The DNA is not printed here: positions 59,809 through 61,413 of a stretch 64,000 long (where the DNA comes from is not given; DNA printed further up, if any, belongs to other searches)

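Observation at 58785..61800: Candidate replication origin module: P-loop ATPase flanked by two ORF-free regions with iterons, palindromes and A/T tracts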

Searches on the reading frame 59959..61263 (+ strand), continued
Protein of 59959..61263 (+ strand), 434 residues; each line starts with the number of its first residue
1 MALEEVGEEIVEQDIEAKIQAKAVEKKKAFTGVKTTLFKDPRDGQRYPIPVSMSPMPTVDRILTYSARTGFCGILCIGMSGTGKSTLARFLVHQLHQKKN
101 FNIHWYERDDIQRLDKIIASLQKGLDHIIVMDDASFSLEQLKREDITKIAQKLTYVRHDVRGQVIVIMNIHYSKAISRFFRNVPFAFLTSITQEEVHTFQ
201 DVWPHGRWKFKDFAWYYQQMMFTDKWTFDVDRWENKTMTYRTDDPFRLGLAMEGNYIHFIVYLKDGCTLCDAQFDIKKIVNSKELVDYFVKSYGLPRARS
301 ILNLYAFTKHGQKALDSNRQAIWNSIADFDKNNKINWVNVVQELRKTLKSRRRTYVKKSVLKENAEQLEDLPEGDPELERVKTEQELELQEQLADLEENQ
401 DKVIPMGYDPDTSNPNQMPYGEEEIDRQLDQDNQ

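Call 29: find_related_loci(query=A1, collection=metagenome_contigs, flank=6000)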
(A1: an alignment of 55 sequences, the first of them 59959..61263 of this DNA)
Query A1 (434 aa) in metagenome_contigs; peptide patterns used: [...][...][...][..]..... (x = any residue, [..] = any of these).
106 stretches matched a pattern; 67 encode a relative of the query (tblastn E <= 1e-3); 67 distinct loci.
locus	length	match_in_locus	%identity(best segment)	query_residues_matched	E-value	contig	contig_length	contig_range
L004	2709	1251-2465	79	28-428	0e+0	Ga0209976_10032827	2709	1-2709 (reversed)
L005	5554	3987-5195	79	26-424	0e+0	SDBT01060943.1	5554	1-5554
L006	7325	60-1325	75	14-424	0e+0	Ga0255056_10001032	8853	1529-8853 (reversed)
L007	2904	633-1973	73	1-432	0e+0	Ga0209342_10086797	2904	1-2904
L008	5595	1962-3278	74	1-424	0e+0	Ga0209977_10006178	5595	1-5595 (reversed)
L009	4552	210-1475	74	1-422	0e+0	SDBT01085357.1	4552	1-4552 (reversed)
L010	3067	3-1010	75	100-431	0e+0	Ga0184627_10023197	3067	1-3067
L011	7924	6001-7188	59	1-401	6e-162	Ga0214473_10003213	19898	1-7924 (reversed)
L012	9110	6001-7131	56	3-379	3e-145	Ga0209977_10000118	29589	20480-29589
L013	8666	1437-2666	53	1-415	7e-145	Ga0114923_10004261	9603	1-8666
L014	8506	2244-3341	58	1-368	2e-141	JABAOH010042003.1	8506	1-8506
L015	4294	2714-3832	53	1-380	6e-139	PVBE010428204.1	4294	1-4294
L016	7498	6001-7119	53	1-380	3e-136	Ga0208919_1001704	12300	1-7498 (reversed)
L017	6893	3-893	66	128-424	4e-134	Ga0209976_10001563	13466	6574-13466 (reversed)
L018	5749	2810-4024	49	8-407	2e-132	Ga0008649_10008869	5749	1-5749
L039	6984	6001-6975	37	40-355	4e-70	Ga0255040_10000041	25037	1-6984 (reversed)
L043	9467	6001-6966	35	38-353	6e-63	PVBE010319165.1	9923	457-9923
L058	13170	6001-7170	32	42-414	9e-57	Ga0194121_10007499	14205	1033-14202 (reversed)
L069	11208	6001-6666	28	58-270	5e-18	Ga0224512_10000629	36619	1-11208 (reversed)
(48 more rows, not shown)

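Call 34: predict_structure(alignment_id=A1)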
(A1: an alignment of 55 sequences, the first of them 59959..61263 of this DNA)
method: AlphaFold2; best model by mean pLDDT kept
length: 434 residues; sequences in the alignment: 55
mean_pLDDT: 79.4   pTM: 0.65
mean pLDDT of the five models: 79.4, 78.9, 78.8, 78.4, 78.3
residues with pLDDT >= 90: 144; 70-90: 179; 50-70: 78; < 50: 33
segments of 3 or more residues with pLDDT < 50: 1-11, 372-374, 403-407, 421-434
pLDDT, mean of each block of 10 residues (from residue 1): 45 54 56 83 90 93 94 93 93 93 92 91 93 86 88 90 93 70 90 88 89 94 91 86 92 93 88 65 85 88 84 84 84 82 81 65 73 51 64 68 50 60 42 38
secondary structure, 60 per line:
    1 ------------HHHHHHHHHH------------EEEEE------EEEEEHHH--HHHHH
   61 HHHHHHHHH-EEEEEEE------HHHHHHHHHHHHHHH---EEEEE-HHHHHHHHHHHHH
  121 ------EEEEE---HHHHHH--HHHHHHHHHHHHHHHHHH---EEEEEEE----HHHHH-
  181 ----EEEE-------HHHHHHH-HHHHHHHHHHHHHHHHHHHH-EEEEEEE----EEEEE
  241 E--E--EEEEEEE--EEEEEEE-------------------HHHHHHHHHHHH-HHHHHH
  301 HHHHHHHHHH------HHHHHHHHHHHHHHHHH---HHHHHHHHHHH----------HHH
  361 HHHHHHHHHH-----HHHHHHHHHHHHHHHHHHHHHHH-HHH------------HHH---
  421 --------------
elements in order: H13-22 E35-39 E46-50 H56-69 E71-77 H84-98 E102-106 H108-120 E127-131 H135-140 H143-160 E164-170 H175-179 E185-188 H196-202 H204-223 E225-231 E236-241 E247-253 E256-262 H282-293 H295-310 H317-333 H337-347 H358-370 H376-398

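Call 60: find_related_loci(query=A1, collection=genome_contigs, flank=10000)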
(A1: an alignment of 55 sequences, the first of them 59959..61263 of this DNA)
Query A1 (434 aa) in genome_contigs; peptide patterns used: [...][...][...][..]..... (x = any residue, [..] = any of these).
36 stretches matched a pattern; 7 encode a relative of the query (tblastn E <= 1e-3); 7 distinct loci.
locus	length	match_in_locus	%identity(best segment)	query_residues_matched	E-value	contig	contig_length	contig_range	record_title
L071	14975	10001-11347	54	1-432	1e-161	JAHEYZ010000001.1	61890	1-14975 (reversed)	MAG: Nitrosotalea sp. isolate nzgw14 NODE_122_length_61891_cov_9.638854, whole genome shotgun sequence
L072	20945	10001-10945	35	48-365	4e-56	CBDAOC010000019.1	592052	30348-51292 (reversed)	MAG: Nitrososphaerales archaeon isolate e30e03c6-d171-4630-a17b-0e0776d16b44 genome assembly, contig: contig_19, whole g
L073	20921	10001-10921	35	48-357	3e-55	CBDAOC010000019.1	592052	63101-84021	MAG: Nitrososphaerales archaeon isolate e30e03c6-d171-4630-a17b-0e0776d16b44 genome assembly, contig: contig_19, whole g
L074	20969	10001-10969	34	25-357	3e-54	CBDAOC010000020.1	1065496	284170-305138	MAG: Nitrososphaerales archaeon isolate e30e03c6-d171-4630-a17b-0e0776d16b44 genome assembly, contig: contig_20, whole g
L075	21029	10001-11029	35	35-370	7e-58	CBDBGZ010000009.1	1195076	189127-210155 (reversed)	MAG: Nitrosopumilus sp. isolate c36cf708-97f0-491c-9d70-4f9c4cd1efaf genome assembly, contig: contig_9, whole genome sho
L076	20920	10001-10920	33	48-357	3e-42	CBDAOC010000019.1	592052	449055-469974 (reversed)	MAG: Nitrososphaerales archaeon isolate e30e03c6-d171-4630-a17b-0e0776d16b44 genome assembly, contig: contig_19, whole g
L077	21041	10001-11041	34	35-367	1e-58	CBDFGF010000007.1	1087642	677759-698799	MAG: Nitrosopumilus sp. isolate a36a2841-119c-4c6a-b68b-3669e44482b6 genome assembly, contig: contig_7, whole genome sho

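Call 61: find_related_loci(query=A1, collection=viral_contigs, flank=10000)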
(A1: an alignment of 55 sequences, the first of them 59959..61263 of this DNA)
Query A1 (434 aa) in viral_contigs; peptide patterns used: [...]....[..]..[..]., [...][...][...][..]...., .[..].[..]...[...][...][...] (x = any residue, [..] = any of these).
600 stretches matched a pattern (row limit reached: there are more); 1 encode a relative of the query (tblastn E <= 1e-3); 1 distinct loci.
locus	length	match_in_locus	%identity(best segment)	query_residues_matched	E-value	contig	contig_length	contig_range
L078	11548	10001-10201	36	56-125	1e-6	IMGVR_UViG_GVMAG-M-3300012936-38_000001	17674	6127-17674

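Call 63: search_protein_families(library=phrogs, proteins=[L075:13151-14743:+, L075:14789-15526:+, L075:16785-19376:+, L075:4384-7626:+, L075:3372-4397:+, L075:987-2180:+, L077:16665-17858:+, L077:18028-19218:+, L077:11543-12529:+, L077:5653-6672:+], max_evalue=0.001)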
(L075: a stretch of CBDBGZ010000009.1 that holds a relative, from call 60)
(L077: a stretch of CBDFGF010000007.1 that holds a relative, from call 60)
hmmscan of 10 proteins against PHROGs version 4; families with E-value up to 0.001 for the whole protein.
L075:13151-14743:+ (530 aa): 0 families

L075:14789-15526:+ (245 aa): 0 families

L075:16785-19376:+ (863 aa): 0 families

L075:4384-7626:+ (1080 aa): 1 family
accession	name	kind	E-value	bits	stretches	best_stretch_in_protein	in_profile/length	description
phrog_29784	-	unknown function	1e-297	991.3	1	1-1062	1-1054/1071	-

L075:3372-4397:+ (341 aa): 4 families
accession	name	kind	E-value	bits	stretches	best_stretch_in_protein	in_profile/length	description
phrog_18394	-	unknown function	2.4e-105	353.4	1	1-336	43-363/365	-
phrog_11956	-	unknown function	1e-15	58.3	1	151-316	8-176/515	-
phrog_7218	-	moron, auxiliary metabolic gene and host takeover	4.4e-13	50.4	1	185-334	44-198/203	glutamine amidotransferase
phrog_28378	-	unknown function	0.00027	20.6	0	211-236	365-390/547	-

L075:987-2180:+ (397 aa): 18 families
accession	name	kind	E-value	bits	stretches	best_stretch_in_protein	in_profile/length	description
phrog_3757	-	unknown function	2.1e-45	156.7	1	54-340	41-309/367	-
phrog_30773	-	unknown function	9e-31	107.9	1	107-335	152-381/666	-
phrog_10401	-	other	9.8e-27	94.9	1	59-344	443-642/667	ATPase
phrog_9172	-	unknown function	9.9e-24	85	1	150-319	108-279/509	-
phrog_8638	-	unknown function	2.5e-21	76.9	1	101-336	260-491/568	-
phrog_168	-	DNA, RNA and nucleotide metabolism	7.3e-11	43.3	1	150-226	43-113/314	clamp loader of DNA polymerase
phrog_11838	-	DNA, RNA and nucleotide metabolism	7.3e-11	42.9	1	104-230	4-115/420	clamp loader of DNA polymerase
phrog_16448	-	other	3.4e-08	33.2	1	151-314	451-620/680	ATPase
phrog_5846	-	DNA, RNA and nucleotide metabolism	1.5e-07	32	1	116-225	14-106/380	clamp loader of DNA polymerase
phrog_5534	-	unknown function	1.6e-07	31.8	1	153-247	31-124/273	-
phrog_249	-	moron, auxiliary metabolic gene and host takeover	4.9e-06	27.1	1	33-188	37-166/380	porphyrin biosynthesis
phrog_50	-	DNA, RNA and nucleotide metabolism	6.8e-06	26.4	1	149-173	369-393/570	DnaC-like helicase loader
phrog_7485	-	unknown function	1.6e-05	25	1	150-291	228-365/430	-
phrog_4339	-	unknown function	2.1e-05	24.9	1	95-249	281-393/552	-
phrog_124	-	DNA, RNA and nucleotide metabolism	5.5e-05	23.7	1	152-187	46-79/382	Sak4-like ssDNA annealing protein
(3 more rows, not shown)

L077:16665-17858:+ (397 aa): 0 families

L077:18028-19218:+ (396 aa): 0 families

L077:11543-12529:+ (328 aa): 4 families
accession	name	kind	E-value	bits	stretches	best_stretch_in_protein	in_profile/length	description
phrog_4716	-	integration and excision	2e-14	55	1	142-319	101-264/268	transposase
phrog_10603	-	unknown function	6.3e-06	26.9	1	169-276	116-207/246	-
phrog_8928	-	unknown function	1.2e-05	25.6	0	179-243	244-307/484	-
phrog_2262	-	integration and excision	0.00011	22.6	1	82-246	80-222/309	transposase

L077:5653-6672:+ (339 aa): 5 families
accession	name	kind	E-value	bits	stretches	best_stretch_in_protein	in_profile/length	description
phrog_8928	-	unknown function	3e-12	47.3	1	266-328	400-462/484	-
phrog_3598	-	integration and excision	3.1e-10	40.5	1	41-310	40-295/316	transposase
phrog_10603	-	unknown function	5.5e-07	30.4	1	84-318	31-241/246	-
phrog_4716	-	integration and excision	1.2e-06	29.6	1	162-304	113-244/268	transposase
phrog_22174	-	unknown function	0.00014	22.5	1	266-306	184-224/268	-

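Call 64: search_protein_families(library=pfam, proteins=[L075:13151-14743:+, L075:14789-15526:+, L075:16785-19376:+, L075:4384-7626:+, L075:3372-4397:+, L075:987-2180:+, L077:16665-17858:+, L077:18028-19218:+, L077:11543-12529:+, L077:5653-6672:+], max_evalue=0.001)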
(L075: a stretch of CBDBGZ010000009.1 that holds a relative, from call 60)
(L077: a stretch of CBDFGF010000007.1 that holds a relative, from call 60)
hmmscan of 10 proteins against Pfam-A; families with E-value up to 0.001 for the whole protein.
L075:13151-14743:+ (530 aa): 3 families
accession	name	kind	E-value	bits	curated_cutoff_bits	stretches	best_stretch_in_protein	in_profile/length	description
PF16403.11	Bact_surface_Ig-like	-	1.8e-20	73.2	27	2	288-354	1-71/71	Bacterial surface protein, Ig-like domain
PF02494.22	HYR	-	4.8e-08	33.7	21.7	0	281-353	1-80/81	HYR domain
PF18981.6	InlK_D3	-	3.5e-07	30.6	25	0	231-280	24-75/75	Internalin K domain (D3/D4)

L075:14789-15526:+ (245 aa): 0 families

L075:16785-19376:+ (863 aa): 0 families

L075:4384-7626:+ (1080 aa): 10 families
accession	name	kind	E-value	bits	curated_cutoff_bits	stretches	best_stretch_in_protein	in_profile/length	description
PF02786.22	CPSase_L_D2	-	1.1e-100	335.9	19.8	2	128-333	1-210/211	Carbamoyl-phosphate synthase L chain, ATP binding domain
PF25596.1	CPSase_L_D1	-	1.2e-80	267.5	27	2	8-124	3-117/118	Carbamoyl phosphate synthase preATP-grasp domain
PF02787.25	CPSase_L_D3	-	1.7e-23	82.8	26.6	1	424-500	1-79/80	Carbamoyl-phosphate synthetase large chain, oligomerisation domain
PF02222.28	ATP-grasp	-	1.8e-18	67.3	27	2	679-843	3-163/179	ATP-grasp domain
PF07478.18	Dala_Dala_lig_C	-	1.1e-17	64.7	24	2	698-840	28-173/204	D-ala D-ala ligase C-terminus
PF02142.27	MGS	-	2.6e-15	56.8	24.1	1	955-1048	2-94/94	MGS-like domain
PF01071.24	GARS_A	-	5.4e-12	46.4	27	2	679-772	10-107/194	Phosphoribosylglycinamide synthetase, ATP-grasp (A) domain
PF15632.11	ATPgrasp_Ter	-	2.9e-09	37.2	29.1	1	804-875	47-117/131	ATP-grasp in the biosynthetic pathway with Ter operon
PF13535.11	ATP-grasp_4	-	2.7e-05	24.3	27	0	706-841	2-150/160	ATP-grasp domain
PF02655.19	ATP-grasp_3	-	0.00018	22.1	23.2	0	670-843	2-157/160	ATP-grasp domain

L075:3372-4397:+ (341 aa): 3 families
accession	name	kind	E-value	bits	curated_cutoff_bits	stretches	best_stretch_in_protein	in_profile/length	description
PF00117.34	GATase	-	3.3e-50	170.8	22.8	1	154-332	1-189/190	Glutamine amidotransferase class-I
PF00988.28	CPSase_sm_chain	-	1.4e-35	122.3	27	1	1-106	30-125/126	Carbamoyl-phosphate synthase small chain, CPSase domain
PF07722.19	Peptidase_C26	-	3.1e-07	30.8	20.5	1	214-315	98-219/219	Peptidase C26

L075:987-2180:+ (397 aa): 10 families
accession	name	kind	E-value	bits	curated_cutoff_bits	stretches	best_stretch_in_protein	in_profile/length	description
PF00004.35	AAA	-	4.3e-37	127.9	21.2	1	152-286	1-130/131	ATPase family associated with various cellular activities (AAA)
PF04212.24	MIT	-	7e-10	39.3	30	1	11-73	3-65/66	MIT (microtubule interacting and transport) domain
PF17862.7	AAA_lid_3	-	5.2e-06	26.3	27.2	1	314-345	6-37/45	AAA+ lid domain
PF07724.20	AAA_2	-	7.9e-06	26.4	27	1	152-223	6-85/166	AAA domain (Cdc48 subfamily)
PF13401.12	AAA_22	-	9.9e-06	26.3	27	1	152-230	8-97/130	AAA domain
PF09336.16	Vps4_C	-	1.1e-05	25.8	21.3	1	352-394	19-60/61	Vps4 C terminal oligomerisation domain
PF13191.12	AAA_16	-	1.9e-05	25.7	32.6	0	149-179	24-57/167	AAA ATPase domain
PF13479.12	AAA_24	-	8.7e-05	22.9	27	1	152-226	5-77/195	AAA domain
PF05496.18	RuvB_N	-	0.00016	21.9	27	1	151-186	35-69/159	Holliday junction DNA helicase RuvB P-loop domain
PF13671.12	AAA_33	-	0.00031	21.5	27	0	153-187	3-38/143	AAA domain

L077:16665-17858:+ (397 aa): 1 family
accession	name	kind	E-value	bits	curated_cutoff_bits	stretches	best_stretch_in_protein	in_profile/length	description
PF01609.27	DDE_Tnp_1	-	6.7e-07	29.7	23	1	118-325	4-178/200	Transposase DDE domain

L077:18028-19218:+ (396 aa): 0 families

L077:11543-12529:+ (328 aa): 1 family
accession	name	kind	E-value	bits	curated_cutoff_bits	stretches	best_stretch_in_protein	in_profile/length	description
PF01609.27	DDE_Tnp_1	-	2.4e-10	41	23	1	134-305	6-196/200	Transposase DDE domain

L077:5653-6672:+ (339 aa): 3 families
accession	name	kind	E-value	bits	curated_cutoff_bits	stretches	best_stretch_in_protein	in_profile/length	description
PF01609.27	DDE_Tnp_1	-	1.1e-16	61.6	23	1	132-317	9-200/200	Transposase DDE domain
PF13612.12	DDE_Tnp_1_3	-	4.9e-09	36.8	27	1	131-293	9-147/155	Transposase DDE domain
PF13751.12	DDE_Tnp_1_6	-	0.00081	20.1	25.1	0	260-316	64-120/125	Transposase DDE domain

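Call 70: fold_search(model_id=the predicted structure, library=viral)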
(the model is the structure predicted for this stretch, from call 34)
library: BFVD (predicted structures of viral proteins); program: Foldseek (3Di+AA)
matches with E <= 10: 1235; with E <= 0.001: 170
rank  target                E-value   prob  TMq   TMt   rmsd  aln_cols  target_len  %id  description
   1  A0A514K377            6.1e-12  1.00  0.42  0.57  13.5       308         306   13  Uncharacterized protein [Nitrosopumilus spindle-shaped virus]
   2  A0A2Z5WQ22            1.3e-07  1.00  0.35  0.46   6.5       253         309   16  (no name in the UniProt tables at hand)
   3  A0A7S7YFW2            4.2e-07  1.00  0.32  0.41  11.3       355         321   12  VV A32-like packaging ATPase [Medusavirus stheno T3]
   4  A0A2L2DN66            5.7e-07  1.00  0.31  0.45  16.9       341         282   12  Uncharacterized protein [Acanthamoeba polyphaga mimivirus]
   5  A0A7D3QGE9            8.8e-07  1.00  0.29  0.46   9.3       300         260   17  (no name in the UniProt tables at hand)
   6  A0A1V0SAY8            1.5e-06  1.00  0.28  0.56   4.5       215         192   11  Uncharacterized protein [Catovirus CTV1]
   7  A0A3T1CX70            2.3e-06  1.00  0.29  0.54   5.8       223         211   11  VV A32-like virion packaging ATPase [Acanthamoeba castellanii medusavirus J1]
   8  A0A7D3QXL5            2.8e-06  1.00  0.28  0.46  12.7       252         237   10  VV A32-like packaging ATPase [Fadolivirus FV1/VV64]
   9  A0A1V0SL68            3.6e-06  1.00  0.29  0.53   7.1       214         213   13  p-loop NTPase domain protein [Klosneuvirus KNV1]
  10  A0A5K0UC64            3.8e-06  1.00  0.28  0.22  11.8       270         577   12  P-loop NTPase domain protein [Yasminevirus sp. GU-2018]
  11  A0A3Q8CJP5            4.3e-06  1.00  0.26  0.30  20.6       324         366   11  ATPase AAA-type core domain-containing protein [Lactobacillus phage Lpa804]
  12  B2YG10                5.9e-06  1.00  0.23  0.20  25.4       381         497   11  Putative vacuolar sorting ATPase [Musca hytrovirus(isolate Musca domestica/United States/Boucias/-)]
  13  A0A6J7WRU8            6.3e-06  1.00  0.24  0.29  21.7       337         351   11  AAA domain containing protein [uncultured Caudovirales phage]
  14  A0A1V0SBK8            7.5e-06  1.00  0.25  0.16  17.8       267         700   14  AAA family ATPase [Catovirus CTV1]
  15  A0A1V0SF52            7.5e-06  1.00  0.25  0.16  28.0       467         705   11  AAA family ATPase [Hokovirus HKV1]
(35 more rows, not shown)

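Call 77: search_protein_families(library=pfam, proteins=[L058:38-2422:+, L058:2628-3860:+, L043:1342-2793:+, L003:5570-6823:+, L003:16885-17889:+, L003:18725-19828:+, L006:3309-5633:+, L069:488-1921:+, L039:836-2389:+, L071:3374-4534:+], max_evalue=0.001)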
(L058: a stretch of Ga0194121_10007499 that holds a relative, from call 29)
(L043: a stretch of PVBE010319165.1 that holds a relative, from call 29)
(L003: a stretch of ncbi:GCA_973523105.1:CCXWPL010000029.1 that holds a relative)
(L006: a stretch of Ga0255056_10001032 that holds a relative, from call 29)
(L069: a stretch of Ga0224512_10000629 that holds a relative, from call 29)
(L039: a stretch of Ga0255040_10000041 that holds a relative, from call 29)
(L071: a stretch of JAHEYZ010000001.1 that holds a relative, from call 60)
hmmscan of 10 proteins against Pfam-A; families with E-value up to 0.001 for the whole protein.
L058:38-2422:+ (794 aa): 0 families

L058:2628-3860:+ (410 aa): 0 families

L043:1342-2793:+ (483 aa): 0 families

L003:5570-6823:+ (417 aa): 0 families

L003:16885-17889:+ (334 aa): 0 families

L003:18725-19828:+ (367 aa): 0 families

L006:3309-5633:+ (774 aa): 0 families

L069:488-1921:+ (477 aa): 0 families

L039:836-2389:+ (517 aa): 1 family
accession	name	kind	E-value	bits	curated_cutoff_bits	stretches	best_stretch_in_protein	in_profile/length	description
PF01564.23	Spermine_synth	-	2.3e-09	37.5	22.9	1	323-424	22-130/186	Spermine/spermidine synthase domain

L071:3374-4534:+ (386 aa): 0 families
